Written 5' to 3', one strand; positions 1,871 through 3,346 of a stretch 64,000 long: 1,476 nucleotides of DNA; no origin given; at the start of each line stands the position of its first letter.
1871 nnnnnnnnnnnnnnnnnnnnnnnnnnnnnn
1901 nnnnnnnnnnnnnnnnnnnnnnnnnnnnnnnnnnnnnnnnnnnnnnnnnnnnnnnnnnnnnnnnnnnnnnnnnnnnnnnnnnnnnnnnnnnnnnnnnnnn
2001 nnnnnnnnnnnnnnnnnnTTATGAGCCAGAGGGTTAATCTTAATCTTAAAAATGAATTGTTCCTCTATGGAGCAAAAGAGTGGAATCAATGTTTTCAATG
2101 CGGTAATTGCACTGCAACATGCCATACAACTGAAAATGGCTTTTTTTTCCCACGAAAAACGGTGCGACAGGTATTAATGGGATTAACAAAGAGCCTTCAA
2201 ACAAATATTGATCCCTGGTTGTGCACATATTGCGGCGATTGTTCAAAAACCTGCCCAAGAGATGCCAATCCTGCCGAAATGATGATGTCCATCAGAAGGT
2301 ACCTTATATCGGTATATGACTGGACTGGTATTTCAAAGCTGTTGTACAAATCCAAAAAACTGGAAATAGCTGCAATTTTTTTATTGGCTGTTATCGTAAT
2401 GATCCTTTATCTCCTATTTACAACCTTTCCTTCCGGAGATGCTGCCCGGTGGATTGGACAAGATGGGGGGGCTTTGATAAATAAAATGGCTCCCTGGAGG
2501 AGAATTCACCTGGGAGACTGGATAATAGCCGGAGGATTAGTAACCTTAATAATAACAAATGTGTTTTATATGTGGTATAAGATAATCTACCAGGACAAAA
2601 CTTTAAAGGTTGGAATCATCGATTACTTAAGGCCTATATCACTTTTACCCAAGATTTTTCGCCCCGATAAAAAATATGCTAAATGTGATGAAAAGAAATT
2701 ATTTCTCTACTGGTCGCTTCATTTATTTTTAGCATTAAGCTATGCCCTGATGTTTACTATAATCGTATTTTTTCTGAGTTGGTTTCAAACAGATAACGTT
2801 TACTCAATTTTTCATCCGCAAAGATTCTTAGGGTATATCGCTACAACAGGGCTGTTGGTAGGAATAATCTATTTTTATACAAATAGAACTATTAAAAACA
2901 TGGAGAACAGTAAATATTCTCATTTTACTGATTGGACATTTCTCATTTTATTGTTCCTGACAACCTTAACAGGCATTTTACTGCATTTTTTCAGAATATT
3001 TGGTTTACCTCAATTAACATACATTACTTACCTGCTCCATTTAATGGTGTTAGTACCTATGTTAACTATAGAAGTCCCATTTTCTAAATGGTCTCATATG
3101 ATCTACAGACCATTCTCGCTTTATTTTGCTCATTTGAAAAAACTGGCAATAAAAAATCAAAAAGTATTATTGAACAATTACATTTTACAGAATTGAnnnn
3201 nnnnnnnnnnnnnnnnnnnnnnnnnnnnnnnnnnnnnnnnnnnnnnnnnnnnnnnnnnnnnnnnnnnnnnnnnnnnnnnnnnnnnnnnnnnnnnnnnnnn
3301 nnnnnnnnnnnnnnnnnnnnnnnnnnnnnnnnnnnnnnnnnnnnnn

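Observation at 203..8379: Mvh-type [NiFe]-hydrogenase wired to a Qmo-like module (two HdrA paralogs plus a QmoC/HdrE-like membrane subunit) with no HdrBC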

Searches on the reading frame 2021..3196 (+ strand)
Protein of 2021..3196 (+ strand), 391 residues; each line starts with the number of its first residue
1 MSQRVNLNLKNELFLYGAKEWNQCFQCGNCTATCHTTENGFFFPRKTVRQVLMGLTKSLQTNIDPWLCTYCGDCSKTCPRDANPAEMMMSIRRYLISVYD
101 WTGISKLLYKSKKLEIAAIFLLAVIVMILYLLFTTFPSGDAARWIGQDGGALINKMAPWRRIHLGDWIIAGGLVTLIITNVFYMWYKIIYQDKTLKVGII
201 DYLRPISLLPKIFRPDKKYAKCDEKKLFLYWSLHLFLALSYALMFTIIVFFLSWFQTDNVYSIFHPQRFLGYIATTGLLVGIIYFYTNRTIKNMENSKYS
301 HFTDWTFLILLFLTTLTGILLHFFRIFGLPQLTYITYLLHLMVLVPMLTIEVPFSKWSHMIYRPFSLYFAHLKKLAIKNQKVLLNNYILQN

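Call 5: search_protein_families(library=pfam, proteins=[window:2021-3196:+], max_evalue=0.01)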
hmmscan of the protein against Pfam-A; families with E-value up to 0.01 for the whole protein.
window:2021-3196:+ (391 aa): 7 families
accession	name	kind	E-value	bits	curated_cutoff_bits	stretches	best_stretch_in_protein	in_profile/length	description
PF13183.11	Fer4_8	-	4.9e-08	33.8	27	1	21-81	2-67/68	4Fe-4S dicluster domain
PF12838.12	Fer4_7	-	1.5e-07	32.2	27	1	23-82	1-52/52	4Fe-4S dicluster domain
PF13534.11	Fer4_17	-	7.3e-07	30.1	22.2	1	23-81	1-59/61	4Fe-4S dicluster domain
PF13187.11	Fer4_9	-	1.5e-06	28.5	27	1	23-82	1-51/52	4Fe-4S dicluster domain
PF13237.11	Fer4_10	-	4.7e-05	23.7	25.5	2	22-79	7-53/53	4Fe-4S dicluster domain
PF13484.11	Fer4_16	-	0.003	18.7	30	0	68-90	2-25/66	4Fe-4S double cluster binding domain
PF00037.32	Fer4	-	0.0066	16.7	21.1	1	67-82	7-22/24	4Fe-4S binding domain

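Call 6: search_protein_families(library=ncbifam, proteins=[window:2021-3196:+], max_evalue=0.001)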
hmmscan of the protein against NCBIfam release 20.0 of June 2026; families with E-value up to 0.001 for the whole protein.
window:2021-3196:+ (391 aa): 14 families
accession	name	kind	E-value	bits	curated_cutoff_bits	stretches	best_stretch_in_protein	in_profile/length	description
NF038018.1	qmoC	equivalog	1.4e-55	189.3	300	1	7-368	3-359/360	quinone-interacting membrane-bound oxidoreductase complex subunit QmoC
TIGR03290.1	CoB_CoM_SS_C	equivalog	1e-14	54.7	160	1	22-94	2-74/144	CoB--CoM heterodisulfide reductase subunit C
NF041779.1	hetero_SS_HdrC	equivalog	4.2e-12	45.9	350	1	22-109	31-115/198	ferredoxin:CoB-CoM heterodisulfide reductase subunit HdrC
NF041890.1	hdrC_Methbact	equivalog_domain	1.7e-11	44.1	270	1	20-96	27-102/192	ferredoxin:CoB-CoM heterodisulfide reductase subunit HdrC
NF011607.0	PRK15033.1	subfamily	1.8e-08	33.7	524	1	243-375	253-379/389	tricarballylate utilization 4Fe-4S protein TcuB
TIGR02512.1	FeFe_hydrog_A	subfamily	2.2e-06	26.8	405.95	1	20-82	5-66/375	[FeFe] hydrogenase, group A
NF040763.1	FeFe_hydrog_A6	exception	1.5e-05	23.6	765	1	19-82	142-204/571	NADH-dependent [FeFe] hydrogenase, group A6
NF042909.1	FMH_DH_FwdF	exception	1.8e-05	24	375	1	22-87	55-120/336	tungsten-dependent formylmethanofuran dehydrogenase subunit FwdF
NF045663.1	diclust_near_Sec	equivalog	5.3e-05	21.5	530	1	20-96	302-383/759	pyridine nucleotide-disulfide oxidoreductase/dicluster-binding protein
NF058577.1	FdxA_fam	equivalog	0.00012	22.2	65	0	61-82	31-52/52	4Fe-4S ferredoxin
NF009226.0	PRK12576.1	equivalog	0.00014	21.3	344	1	21-94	153-236/317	succinate dehydrogenase/fumarate reductase iron-sulfur subunit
NF008369.0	PRK11168.1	equivalog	0.00048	19.1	278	1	19-92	8-84/401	anaerobic glycerol-3-phosphate dehydrogenase subunit C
NF004616.0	PRK05950.1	subfamily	0.00068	18.9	228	0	21-97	146-235/238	succinate dehydrogenase iron-sulfur subunit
TIGR00273.1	TIGR00273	equivalog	0.00069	18.6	444.8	0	21-97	292-374/432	LutB/LldF family L-lactate oxidation iron-sulfur protein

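Call 8: find_encoding_contigs(protein=window:2021-3196:+, flank=10000, max_places=6)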
Protein window:2021-3196:+ (391 aa): no gene with exactly this product is on record in the collection.

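Call 9: find_homologous_proteins(query=window:2021-3196:+, max_evalue=0.00001)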
Query window:2021-3196:+ (391 aa): 813 proteins with E <= 0.00001 among 5211 candidates; the best 120 are listed.
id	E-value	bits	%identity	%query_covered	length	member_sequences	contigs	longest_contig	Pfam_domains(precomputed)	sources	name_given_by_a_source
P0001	5.9e-252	854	93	100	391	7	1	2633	PF12838.13,PF13534.12,PF13237.12,PF13183.12,PF13187.12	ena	-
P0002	1.7e-251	852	93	100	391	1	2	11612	PF12838.13,PF13534.12,PF13183.12,PF13187.12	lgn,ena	-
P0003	1.7e-249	846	92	100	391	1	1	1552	PF12838.13,PF13534.12,PF13237.12,PF13183.12,PF13187.12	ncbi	-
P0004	4.5e-248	841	92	100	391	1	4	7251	PF12838.13,PF13534.12,PF13237.12,PF13183.12,PF13187.12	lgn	-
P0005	3.0e-247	838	92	99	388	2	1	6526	PF12838.13,PF13534.12,PF13237.12,PF13183.12,PF13187.12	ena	-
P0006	8.1e-247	837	92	100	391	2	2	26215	PF12838.13,PF13534.12,PF13237.12,PF13183.12,PF13187.12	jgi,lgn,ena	-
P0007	8.9e-247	837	92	99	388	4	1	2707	PF12838.13,PF13534.12,PF13237.12,PF13183.12,PF13187.12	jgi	jgi:ferredoxin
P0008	2.3e-246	836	92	99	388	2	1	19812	PF12838.13,PF13534.12,PF13237.12,PF13183.12,PF13187.12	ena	-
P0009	5.8e-245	831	92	99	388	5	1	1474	PF12838.13,PF13534.12,PF13237.12,PF13183.12,PF13187.12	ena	-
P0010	1.4e-244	830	92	99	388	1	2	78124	PF12838.13,PF13534.12,PF13237.12,PF13183.12,PF13187.12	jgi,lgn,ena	-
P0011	3.0e-244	829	92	99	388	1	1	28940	PF12838.13,PF13534.12,PF13237.12,PF13183.12,PF13187.12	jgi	-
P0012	8.3e-244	827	92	99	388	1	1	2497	PF12838.13,PF13534.12,PF13237.12,PF13183.12,PF13187.12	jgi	jgi:ferredoxin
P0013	6.3e-242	821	89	100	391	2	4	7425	PF12838.13,PF13534.12,PF13237.12,PF13183.12,PF13187.12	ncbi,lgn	ncbi:MAG TPA: 4Fe-4S dicluster domain-containing protein [Ignavibacteriaceae bacterium]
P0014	7.1e-242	821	90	99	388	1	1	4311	PF12838.13,PF13534.12,PF13237.12,PF13183.12,PF13187.12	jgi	-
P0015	8.5e-242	820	90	99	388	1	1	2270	PF12838.13,PF13534.12,PF13237.12,PF13183.12,PF13187.12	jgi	jgi:ferredoxin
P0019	1.4e-239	813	88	100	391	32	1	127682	PF12838.13,PF13534.12,PF13237.12,PF13183.12,PF13187.12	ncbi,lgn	-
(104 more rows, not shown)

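Call 11: find_encoding_contigs(protein=P0019, flank=10000, max_places=2)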
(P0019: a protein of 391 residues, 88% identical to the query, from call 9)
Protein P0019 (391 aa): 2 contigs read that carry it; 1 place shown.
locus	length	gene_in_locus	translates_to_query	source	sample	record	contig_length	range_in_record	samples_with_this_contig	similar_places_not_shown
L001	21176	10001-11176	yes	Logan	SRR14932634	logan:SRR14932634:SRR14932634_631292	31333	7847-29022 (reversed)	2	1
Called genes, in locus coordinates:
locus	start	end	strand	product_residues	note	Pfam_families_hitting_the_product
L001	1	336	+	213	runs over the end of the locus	-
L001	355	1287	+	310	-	-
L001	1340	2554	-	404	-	PF02655:ATP-grasp_3 (weak), PF07478:Dala_Dala_lig_C (weak), PF13535:ATP-grasp_4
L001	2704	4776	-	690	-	PF02629:CoA_binding, PF13380:CoA_binding_2, PF13607:Succ_CoA_lig, PF19045:Ligase_CoA_2 (weak), PF13549:ATP-grasp_5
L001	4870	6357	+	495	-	PF00282:Pyridoxal_deC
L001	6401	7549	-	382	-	PF07690:MFS_1, PF00083:Sugar_tr, PF07690:MFS_1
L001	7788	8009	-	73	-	-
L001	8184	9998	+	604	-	PF07992:Pyr_redox_2 (faint), PF12838:Fer4_7 (faint), PF17179:Fer4_22 (faint), PF13237:Fer4_10 (faint), PF00037:Fer4 (weak)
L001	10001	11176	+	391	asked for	PF12838:Fer4_7 (weak), PF13183:Fer4_8, PF13187:Fer4_9 (weak), PF13237:Fer4_10 (faint), PF13534:Fer4_17 (weak)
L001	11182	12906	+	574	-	PF00890:FAD_binding_2 (weak), PF07992:Pyr_redox_2 (weak), PF12831:FAD_oxidored, PF13450:NAD_binding_8 (weak), PF13237:Fer4_10 (weak), PF14697:Fer4_21, PF12838:Fer4_7 (weak), PF13187:Fer4_9 (weak), +4 more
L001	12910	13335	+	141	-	PF02662:FlpD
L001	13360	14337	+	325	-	PF01058:Oxidored_q6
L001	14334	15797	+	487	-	PF27537:HoxH, PF00374:NiFeSe_Hases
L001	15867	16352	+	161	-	PF01750:HycI (weak)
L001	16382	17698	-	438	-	PF25323:6TM_PilS (weak), PF00512:HisKA (faint), PF02518:HATPase_c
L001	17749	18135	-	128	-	PF00072:Response_reg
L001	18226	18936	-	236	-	PF13386:DsbD_2 (weak)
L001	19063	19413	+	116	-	PF01155:HypA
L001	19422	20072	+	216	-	PF02492:cobW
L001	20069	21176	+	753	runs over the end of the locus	PF00708:Acylphosphatase, PF07503:zf-HYPF, PF01300:Sua5_yciO_yrdC, PF17788:HypF_C, PF22521:HypF_C_2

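Call 12: find_encoding_contigs(protein=P0010, flank=10000, max_places=2)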
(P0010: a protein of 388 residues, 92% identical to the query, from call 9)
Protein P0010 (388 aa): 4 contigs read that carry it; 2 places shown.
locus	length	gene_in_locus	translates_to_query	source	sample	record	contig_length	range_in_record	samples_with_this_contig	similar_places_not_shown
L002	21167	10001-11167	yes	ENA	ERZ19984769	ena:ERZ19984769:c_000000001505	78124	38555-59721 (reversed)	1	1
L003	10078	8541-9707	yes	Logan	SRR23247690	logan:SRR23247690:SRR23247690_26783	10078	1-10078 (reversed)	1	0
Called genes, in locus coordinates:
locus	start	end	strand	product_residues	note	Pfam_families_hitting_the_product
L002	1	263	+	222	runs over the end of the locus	PF13386:DsbD_2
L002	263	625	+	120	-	PF01155:HypA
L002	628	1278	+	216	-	PF02492:cobW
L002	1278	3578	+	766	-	PF00708:Acylphosphatase, PF07503:zf-HYPF, PF01300:Sua5_yciO_yrdC, PF17788:HypF_C, PF22521:HypF_C_2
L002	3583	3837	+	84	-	PF01455:HupF_HypC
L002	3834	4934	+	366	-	PF01924:HypD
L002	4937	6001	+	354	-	PF00586:AIRS, PF02769:AIRS_C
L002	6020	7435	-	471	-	PF25323:6TM_PilS, PF00512:HisKA (weak), PF02518:HATPase_c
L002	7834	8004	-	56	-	-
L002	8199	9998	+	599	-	PF07992:Pyr_redox_2 (faint), PF12838:Fer4_7 (faint), PF13237:Fer4_10 (faint)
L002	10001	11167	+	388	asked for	PF12838:Fer4_7 (weak), PF13183:Fer4_8, PF13187:Fer4_9 (weak), PF13237:Fer4_10 (faint), PF13534:Fer4_17 (weak)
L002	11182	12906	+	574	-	PF07992:Pyr_redox_2, PF12831:FAD_oxidored, PF13450:NAD_binding_8 (weak), PF13237:Fer4_10 (weak), PF14697:Fer4_21 (weak), PF12838:Fer4_7 (weak), PF13187:Fer4_9 (weak), PF00037:Fer4 (weak), +1 more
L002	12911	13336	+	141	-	PF02662:FlpD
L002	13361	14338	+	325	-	PF01058:Oxidored_q6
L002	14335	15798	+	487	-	PF27537:HoxH, PF00374:NiFeSe_Hases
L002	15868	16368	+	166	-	PF01750:HycI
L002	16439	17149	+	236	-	PF01209:Ubie_methyltran, PF13489:Methyltransf_23, PF06325:PrmA (weak), PF13847:Methyltransf_31, PF08241:Methyltransf_11, PF08242:Methyltransf_12, PF13649:Methyltransf_25, PF05148:Methyltransf_8 (weak)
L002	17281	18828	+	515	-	PF04151:PPC (faint), PF18962:Por_Secre_tail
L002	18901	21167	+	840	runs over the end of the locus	PF00690:Cation_ATPase_N, PF00122:E1-E2_ATPase, PF00702:Hydrolase, PF13246:Cation_ATPase, PF00689:Cation_ATPase_C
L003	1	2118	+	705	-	?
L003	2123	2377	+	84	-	PF01455:HupF_HypC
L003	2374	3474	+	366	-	PF01924:HypD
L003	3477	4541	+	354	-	PF00586:AIRS, PF02769:AIRS_C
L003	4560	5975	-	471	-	PF25323:6TM_PilS, PF00512:HisKA (weak), PF02518:HATPase_c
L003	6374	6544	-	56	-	-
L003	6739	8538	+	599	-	PF07992:Pyr_redox_2 (faint), PF12838:Fer4_7 (faint), PF13237:Fer4_10 (faint)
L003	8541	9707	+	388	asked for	PF12838:Fer4_7 (weak), PF13183:Fer4_8, PF13187:Fer4_9 (weak), PF13237:Fer4_10 (faint), PF13534:Fer4_17 (weak)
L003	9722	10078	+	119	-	?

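Call 32: search_solved_structures(query=window:2021-3196:+, max_evalue=1, show_alignments=2)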
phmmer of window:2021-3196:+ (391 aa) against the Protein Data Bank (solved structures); distinct sequences matched with E-value up to 1: 43.
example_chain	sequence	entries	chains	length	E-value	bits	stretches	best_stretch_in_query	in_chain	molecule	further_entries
7bkb_C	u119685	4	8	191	2.9e-13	53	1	21-94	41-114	CoB--CoM heterodisulfide reductase subunit C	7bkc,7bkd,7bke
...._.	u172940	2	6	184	9.4e-13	51.3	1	22-94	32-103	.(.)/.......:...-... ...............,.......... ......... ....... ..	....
5odc_C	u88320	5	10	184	1.1e-11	47.8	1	22-94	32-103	Heterodisulfide reductase, subunit C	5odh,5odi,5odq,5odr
8rvv_C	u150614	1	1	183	2.2e-09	40.3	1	15-88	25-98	H(2):CoB-CoM heterodisulfide,ferredoxin reductase subunit C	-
8rvu_c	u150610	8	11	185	2.2e-09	40.2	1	15-88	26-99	H(2):CoB-CoM heterodisulfide,ferredoxin reductase subunit C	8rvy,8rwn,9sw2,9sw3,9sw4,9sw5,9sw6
9sw6_H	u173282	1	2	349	0.00043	22.8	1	21-94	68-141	Tungsten formylmethanofuran dehydrogenase, subunit F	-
9ojn_A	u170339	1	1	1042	0.0029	20.1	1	63-110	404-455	Iron-sulfur-binding reductase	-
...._U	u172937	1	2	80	0.0091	18.5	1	23-82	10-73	4Fe-4S binding protein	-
8rja_F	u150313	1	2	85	0.012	18.1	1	11-86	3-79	NAD(P)H-quinone oxidoreductase subunit I, chloroplastic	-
5t5i_G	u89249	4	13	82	0.018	17.5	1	23-85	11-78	Tungsten formylmethanofuran dehydrogenase subunit fwdG | Tungsten formylmethanofuran dehydrogenase, subunit G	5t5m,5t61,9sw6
9sw6_G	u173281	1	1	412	0.028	16.9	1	21-82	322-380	Polyferredoxin protein MvhB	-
5t5i_F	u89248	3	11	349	0.028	16.8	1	20-92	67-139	Tungsten formylmethanofuran dehydrogenase subunit fwdF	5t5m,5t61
9iho_I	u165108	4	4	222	0.057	15.8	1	22-82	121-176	NUIM (TYKY) subunit of mitochondrial NADH:ubiquinone oxidoreductase (Complex I)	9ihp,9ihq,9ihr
7b0n_I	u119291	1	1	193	0.067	15.6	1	22-82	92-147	Subunit NUIM of protein NADH:Ubiquinone Oxidoreductase (Complex I)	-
6gcs_I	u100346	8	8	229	0.096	15.1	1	22-82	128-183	TYKY SUBUNIT (NUIM) | Subunit NUIM of NADH:Ubiquinone Oxidoreductase (Complex I)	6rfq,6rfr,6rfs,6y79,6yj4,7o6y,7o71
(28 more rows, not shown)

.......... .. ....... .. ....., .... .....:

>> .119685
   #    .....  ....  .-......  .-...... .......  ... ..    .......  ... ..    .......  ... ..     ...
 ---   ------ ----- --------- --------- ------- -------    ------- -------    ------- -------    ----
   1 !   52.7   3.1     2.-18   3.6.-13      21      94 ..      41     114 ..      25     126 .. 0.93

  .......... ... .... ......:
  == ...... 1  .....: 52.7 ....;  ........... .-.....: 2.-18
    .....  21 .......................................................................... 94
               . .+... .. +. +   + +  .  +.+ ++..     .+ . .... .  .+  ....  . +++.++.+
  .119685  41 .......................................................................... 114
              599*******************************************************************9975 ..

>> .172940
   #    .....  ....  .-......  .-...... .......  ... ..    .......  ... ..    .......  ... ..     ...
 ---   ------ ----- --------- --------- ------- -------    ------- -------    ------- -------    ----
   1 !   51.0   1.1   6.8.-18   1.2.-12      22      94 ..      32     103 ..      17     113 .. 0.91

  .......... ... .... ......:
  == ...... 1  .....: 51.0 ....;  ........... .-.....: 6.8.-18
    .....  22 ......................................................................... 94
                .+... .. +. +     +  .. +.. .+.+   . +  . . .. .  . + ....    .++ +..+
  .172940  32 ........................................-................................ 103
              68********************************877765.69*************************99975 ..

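Call 35: find_related_loci(query=A1, collection=genome_contigs, flank=10000)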
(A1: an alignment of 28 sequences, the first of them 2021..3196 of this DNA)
Query A1 (391 aa) in genome_contigs; peptide patterns used: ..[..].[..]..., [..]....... (x = any residue, [..] = any of these).
599 stretches matched a pattern (row limit reached: there are more); 592 encode a relative of the query (tblastn E <= 1e-3); the best 80 are kept; 80 distinct loci.
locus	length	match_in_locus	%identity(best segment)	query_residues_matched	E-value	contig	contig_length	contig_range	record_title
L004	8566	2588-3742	61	1-385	5e-160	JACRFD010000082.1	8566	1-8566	MAG: Ignavibacteriales bacterium isolate NC_groundwater_1716_Pr3_B-0.1um_38_18 SR-2_scaffold_141_3493236, whole genome s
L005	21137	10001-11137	61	1-380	3e-156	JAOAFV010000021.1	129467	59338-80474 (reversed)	MAG: Bacteroidales bacterium isolate SKW3 k141_1576460, whole genome shotgun sequence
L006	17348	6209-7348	51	4-381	4e-129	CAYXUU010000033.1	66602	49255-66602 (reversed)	MAG TPA_asm: uncultured Bacteroidales bacterium isolate SRP167671_co1_178 genome assembly, contig: NODE_434_length_66602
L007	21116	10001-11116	51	4-381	5e-129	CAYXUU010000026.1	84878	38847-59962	MAG TPA_asm: uncultured Bacteroidales bacterium isolate SRP167671_co1_178 genome assembly, contig: NODE_262_length_84878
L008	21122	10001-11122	49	1-381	1e-125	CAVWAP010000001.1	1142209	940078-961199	MAG: uncultured Bacteroidales bacterium isolate MFD03804.bin.1.231 genome assembly, contig: contig_10748, whole genome s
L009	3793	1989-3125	50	4-380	8e-128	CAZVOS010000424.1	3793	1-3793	MAG TPA_asm: uncultured Bacteroidales bacterium isolate SRP178699_co1_517 genome assembly, contig: NODE_37552_length_379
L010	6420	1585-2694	50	1-376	7e-124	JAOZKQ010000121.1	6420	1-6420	MAG: Bacteroidales bacterium isolate GMC10.concoct.13_sub NODE_15346_length_6420_cov_35.551925, whole genome shotgun seq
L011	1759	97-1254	54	1-391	3e-131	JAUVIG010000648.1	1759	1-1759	MAG: Chlorobiota bacterium isolate CSMAG_422 CSMAG_422_k127_2104389_length_1759_cov_58.0000, whole genome shotgun sequen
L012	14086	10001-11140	48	3-378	3e-122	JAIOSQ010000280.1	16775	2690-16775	MAG: Bacteroidales bacterium isolate SMBSF48 bin_32_k127_661869, whole genome shotgun sequence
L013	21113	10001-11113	50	1-376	6e-122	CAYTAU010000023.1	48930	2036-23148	MAG TPA_asm: uncultured Bacteroidales bacterium isolate SRP191223_co1_49 genome assembly, contig: NODE_443_length_48930_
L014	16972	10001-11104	48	1-374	2e-121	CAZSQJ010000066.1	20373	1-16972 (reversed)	MAG TPA_asm: uncultured Bacteroidales bacterium isolate binchicken_co22_40 genome assembly, contig: NODE_2816_length_203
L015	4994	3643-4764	49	1-377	4e-122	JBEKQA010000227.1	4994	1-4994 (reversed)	MAG: Bacteroidales bacterium isolate SPRUCE 477 SPRUCE_477_227, whole genome shotgun sequence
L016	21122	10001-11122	49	1-380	1e-120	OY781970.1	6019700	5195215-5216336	MAG: uncultured Draconibacterium sp. isolate 170f71c0-b3b5-404f-95db-dd0d0fa2a447 genome assembly, chromosome: 1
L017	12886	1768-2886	50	1-380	1e-120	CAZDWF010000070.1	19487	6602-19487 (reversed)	MAG TPA_asm: uncultured Bacteroidales bacterium isolate SRP167671_co2_84 genome assembly, contig: NODE_3734_length_19487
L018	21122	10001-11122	46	1-381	3e-119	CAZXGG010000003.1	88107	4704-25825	MAG TPA_asm: uncultured Rikenellaceae bacterium isolate SRP214966_co2_435 genome assembly, contig: NODE_183_length_88107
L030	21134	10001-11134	48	5-380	5e-115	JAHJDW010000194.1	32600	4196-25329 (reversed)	MAG: Bacteroidetes bacterium isolate Modern_marine.mb.87 Modern_marine.mb.87_k141_1441566, whole genome shotgun sequence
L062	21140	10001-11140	43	1-385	5e-102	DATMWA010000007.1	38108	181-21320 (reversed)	MAG TPA_asm: Anaerolineales bacterium isolate SMAG_U13082 k141_1308472, whole genome shotgun sequence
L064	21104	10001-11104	43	2-381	2e-101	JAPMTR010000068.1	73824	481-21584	MAG: Candidatus Methanoperedens sp. isolate Ig 1 Ig18389_08E140C01_z1_2020_scaffold_209, whole genome shotgun sequence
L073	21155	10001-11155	40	1-388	8e-98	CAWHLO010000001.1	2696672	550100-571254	MAG: uncultured Acidobacteriota bacterium isolate MFD02923.bin.1.41 genome assembly, contig: contig_6442, whole genome s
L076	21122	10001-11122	42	1-380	6e-97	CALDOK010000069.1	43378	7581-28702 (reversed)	MAG TPA_asm: uncultured proteobacterium isolate ERR2206791_bin.36_CONCOCT_v1.1_MAG genome assembly, contig: ERZ890953.13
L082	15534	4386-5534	41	1-377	2e-95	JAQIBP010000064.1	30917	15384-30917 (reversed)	MAG: Deltaproteobacteria bacterium isolate GH13 k119_123378, whole genome shotgun sequence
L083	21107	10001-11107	43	1-381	3e-95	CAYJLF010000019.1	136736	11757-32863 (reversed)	MAG TPA_asm: uncultured bacterium isolate ERP124720_co1_184 genome assembly, contig: NODE_159_length_136736_cov_12.91636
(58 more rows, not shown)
